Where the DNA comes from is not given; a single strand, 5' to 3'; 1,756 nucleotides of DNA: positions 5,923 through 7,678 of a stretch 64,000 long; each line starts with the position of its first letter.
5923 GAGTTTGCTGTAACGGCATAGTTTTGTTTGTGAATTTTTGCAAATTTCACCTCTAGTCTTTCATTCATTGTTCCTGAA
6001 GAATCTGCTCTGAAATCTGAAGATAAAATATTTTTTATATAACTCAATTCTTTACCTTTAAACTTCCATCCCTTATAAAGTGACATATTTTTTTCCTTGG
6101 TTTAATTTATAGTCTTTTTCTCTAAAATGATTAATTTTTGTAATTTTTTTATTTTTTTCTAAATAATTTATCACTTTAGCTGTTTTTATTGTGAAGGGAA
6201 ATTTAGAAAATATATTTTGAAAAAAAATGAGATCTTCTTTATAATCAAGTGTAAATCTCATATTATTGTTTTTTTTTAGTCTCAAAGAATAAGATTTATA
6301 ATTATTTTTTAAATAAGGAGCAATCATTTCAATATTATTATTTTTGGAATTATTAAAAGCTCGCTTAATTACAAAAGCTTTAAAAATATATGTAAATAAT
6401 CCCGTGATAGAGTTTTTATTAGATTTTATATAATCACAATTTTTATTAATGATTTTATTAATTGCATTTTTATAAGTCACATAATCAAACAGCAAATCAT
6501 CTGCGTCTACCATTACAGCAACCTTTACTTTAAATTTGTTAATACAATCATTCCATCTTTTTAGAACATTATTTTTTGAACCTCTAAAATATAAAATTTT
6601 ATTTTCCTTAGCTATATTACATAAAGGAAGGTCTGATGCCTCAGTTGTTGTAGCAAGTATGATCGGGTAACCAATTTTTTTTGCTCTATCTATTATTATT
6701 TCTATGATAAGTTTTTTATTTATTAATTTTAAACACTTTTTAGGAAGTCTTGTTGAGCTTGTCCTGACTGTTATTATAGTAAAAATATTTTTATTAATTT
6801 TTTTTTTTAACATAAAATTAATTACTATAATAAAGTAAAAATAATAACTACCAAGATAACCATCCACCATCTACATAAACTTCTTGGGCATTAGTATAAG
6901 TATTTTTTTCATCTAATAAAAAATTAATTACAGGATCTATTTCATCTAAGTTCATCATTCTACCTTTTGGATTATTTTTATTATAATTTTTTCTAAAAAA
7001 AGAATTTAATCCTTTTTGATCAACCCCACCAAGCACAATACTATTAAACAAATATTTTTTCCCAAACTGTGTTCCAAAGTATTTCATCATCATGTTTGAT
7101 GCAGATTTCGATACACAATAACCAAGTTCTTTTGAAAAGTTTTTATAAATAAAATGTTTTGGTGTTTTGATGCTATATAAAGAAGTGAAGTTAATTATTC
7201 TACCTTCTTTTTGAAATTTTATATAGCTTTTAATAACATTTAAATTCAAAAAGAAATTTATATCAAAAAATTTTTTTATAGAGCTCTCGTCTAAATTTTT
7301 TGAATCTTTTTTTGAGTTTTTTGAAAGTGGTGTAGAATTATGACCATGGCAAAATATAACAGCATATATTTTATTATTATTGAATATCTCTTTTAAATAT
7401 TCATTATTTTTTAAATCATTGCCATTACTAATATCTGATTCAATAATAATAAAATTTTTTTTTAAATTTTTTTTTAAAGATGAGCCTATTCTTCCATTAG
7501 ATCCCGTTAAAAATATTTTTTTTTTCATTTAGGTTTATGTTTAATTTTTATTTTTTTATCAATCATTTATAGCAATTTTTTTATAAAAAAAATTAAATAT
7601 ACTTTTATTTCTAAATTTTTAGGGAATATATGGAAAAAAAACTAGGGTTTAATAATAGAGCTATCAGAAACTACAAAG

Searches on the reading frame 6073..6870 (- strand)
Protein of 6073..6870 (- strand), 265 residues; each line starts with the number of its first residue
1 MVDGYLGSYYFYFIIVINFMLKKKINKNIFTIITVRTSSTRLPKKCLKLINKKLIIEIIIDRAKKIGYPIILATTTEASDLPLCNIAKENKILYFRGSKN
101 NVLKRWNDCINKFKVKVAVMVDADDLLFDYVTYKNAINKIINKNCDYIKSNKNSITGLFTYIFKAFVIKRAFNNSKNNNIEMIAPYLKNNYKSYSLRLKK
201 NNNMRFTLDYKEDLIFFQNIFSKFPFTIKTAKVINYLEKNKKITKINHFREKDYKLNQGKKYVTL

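Call 3: search_protein_families(library=ncbifam, proteins=[window:6073-6870:-], max_evalue=0.001)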
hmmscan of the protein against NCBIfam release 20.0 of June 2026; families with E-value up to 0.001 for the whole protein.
window:6073-6870:- (265 aa): 3 families
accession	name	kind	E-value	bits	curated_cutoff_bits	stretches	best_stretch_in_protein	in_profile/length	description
NF009905.0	PRK13368.1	subfamily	3.2e-07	29.9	255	1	28-147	2-121/243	3-deoxy-manno-octulosonate cytidylyltransferase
NF003952.0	PRK05450.1-5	subfamily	1.8e-05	24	193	1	28-145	2-121/250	3-deoxy-manno-octulosonate cytidylyltransferase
NF003948.0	PRK05450.1-1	equivalog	0.00014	21.2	281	1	27-76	4-54/248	3-deoxy-manno-octulosonate cytidylyltransferase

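Call 4: search_protein_families(library=pfam, proteins=[window:6073-6870:-], max_evalue=0.001)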
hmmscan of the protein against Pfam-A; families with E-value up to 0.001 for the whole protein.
window:6073-6870:- (265 aa): 1 family
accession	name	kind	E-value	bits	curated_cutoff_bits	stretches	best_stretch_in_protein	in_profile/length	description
PF02348.25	CTP_transf_3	-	3.5e-13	50.3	22.6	1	32-195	3-170/217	Cytidylyltransferase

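Call 22: search_solved_structures(query=window:6073-6870:-, max_evalue=0.01)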
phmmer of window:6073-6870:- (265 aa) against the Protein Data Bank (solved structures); distinct sequences matched with E-value up to 0.01: 1.
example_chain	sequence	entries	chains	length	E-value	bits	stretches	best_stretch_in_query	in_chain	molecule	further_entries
6oew_A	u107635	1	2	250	4.6e-08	36.4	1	30-244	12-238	Cytidylyltransferase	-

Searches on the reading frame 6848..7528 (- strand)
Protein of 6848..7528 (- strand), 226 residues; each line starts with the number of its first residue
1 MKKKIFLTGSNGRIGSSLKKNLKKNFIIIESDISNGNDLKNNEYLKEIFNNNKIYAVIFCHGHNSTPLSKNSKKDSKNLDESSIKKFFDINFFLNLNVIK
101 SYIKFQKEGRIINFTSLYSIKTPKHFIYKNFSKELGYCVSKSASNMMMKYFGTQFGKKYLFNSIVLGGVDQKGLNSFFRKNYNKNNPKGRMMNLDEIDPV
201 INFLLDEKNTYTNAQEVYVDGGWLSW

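Call 3: search_protein_families(library=ncbifam, proteins=[window:6848-7528:-], max_evalue=0.001)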
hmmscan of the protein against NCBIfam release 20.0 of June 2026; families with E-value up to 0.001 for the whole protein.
window:6848-7528:- (226 aa): 48 families (the best 25 are shown)
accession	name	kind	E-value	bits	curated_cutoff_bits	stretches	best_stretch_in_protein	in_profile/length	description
NF006619.0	PRK09186.1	equivalog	8.1e-22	78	255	1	38-223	63-254/256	oxidoreductase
NF050062.1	FlagModPtmA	equivalog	3.4e-14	53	350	1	92-223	121-254/256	flagellin modification protein PtmA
NF047420.2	EF_P_mod_YmfI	equivalog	5.9e-12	45.8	238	1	22-223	47-235/236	elongation factor P 5-aminopentanone reductase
NF005975.0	PRK08063.1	equivalog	1.6e-08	34.2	328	1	79-222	101-245/250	enoyl-[acyl-carrier-protein] reductase FabL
NF009384.0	PRK12743.1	equivalog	2e-08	33.7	264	1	92-224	120-248/258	SDR family oxidoreductase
NF005067.0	PRK06484.1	equivalog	2.8e-08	32.8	713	1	77-225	365-513/524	short chain dehydrogenase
NF049979.1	AlphHSDSHdhA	equivalog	3.2e-08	33.3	350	1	77-223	97-246/258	7alpha-hydroxysteroid dehydrogenase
NF004200.0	PRK05653.1-5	equivalog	3.7e-08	33.2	273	1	28-222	56-240/242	3-oxoacyl-ACP reductase FabG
NF004199.0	PRK05653.1-4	equivalog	9.5e-08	31.9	301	1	5-223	32-245/247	3-oxoacyl-ACP reductase FabG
NF005559.1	PRK07231.1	subfamily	9.8e-08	31.8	215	1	73-224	94-248/249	glucose 1-dehydrogenase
NF005118.0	PRK06550.1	equivalog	1.4e-07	31.7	270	0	2-120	5-131/236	3-oxoacyl-ACP reductase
NF050023.1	7alphHDSH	equivalog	3.8e-07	29.8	450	1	71-222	97-248/259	7alpha-hydroxysteroid dehydrogenase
TIGR01830.1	3oxo_ACP_reduc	equivalog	3.9e-07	30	297.75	1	92-222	112-237/239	3-oxoacyl-[acyl-carrier-protein] reductase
NF005390.0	PRK06935.1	equivalog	3.9e-07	29.7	369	1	24-225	63-257/258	2-dehydro-3-deoxy-D-gluconate 5-dehydrogenase KduD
NF005811.0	PRK07677.1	equivalog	4.1e-07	29.8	318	1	73-222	97-246/254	2,4-dienoyl-CoA reductase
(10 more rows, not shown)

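Call 4: search_protein_families(library=pfam, proteins=[window:6848-7528:-], max_evalue=0.001)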
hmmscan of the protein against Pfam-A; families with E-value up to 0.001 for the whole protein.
window:6848-7528:- (226 aa): 2 families
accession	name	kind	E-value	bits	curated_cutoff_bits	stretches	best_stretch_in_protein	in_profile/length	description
PF13561.12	adh_short_C2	-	3.3e-13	50.2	27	1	29-223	48-235/236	Enoyl-(Acyl carrier protein) reductase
PF00106.31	adh_short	-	1.1e-06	28.7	26.6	1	16-170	38-183/195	short chain dehydrogenase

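Call 23: search_solved_structures(query=window:6848-7528:-, max_evalue=0.00001)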
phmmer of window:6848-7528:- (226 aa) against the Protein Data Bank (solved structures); distinct sequences matched with E-value up to 0.00001: 1.
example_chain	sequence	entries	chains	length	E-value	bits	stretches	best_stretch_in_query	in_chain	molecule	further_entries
6uh2_A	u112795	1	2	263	7.3e-09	39.1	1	25-223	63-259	Short chain dehydrogenase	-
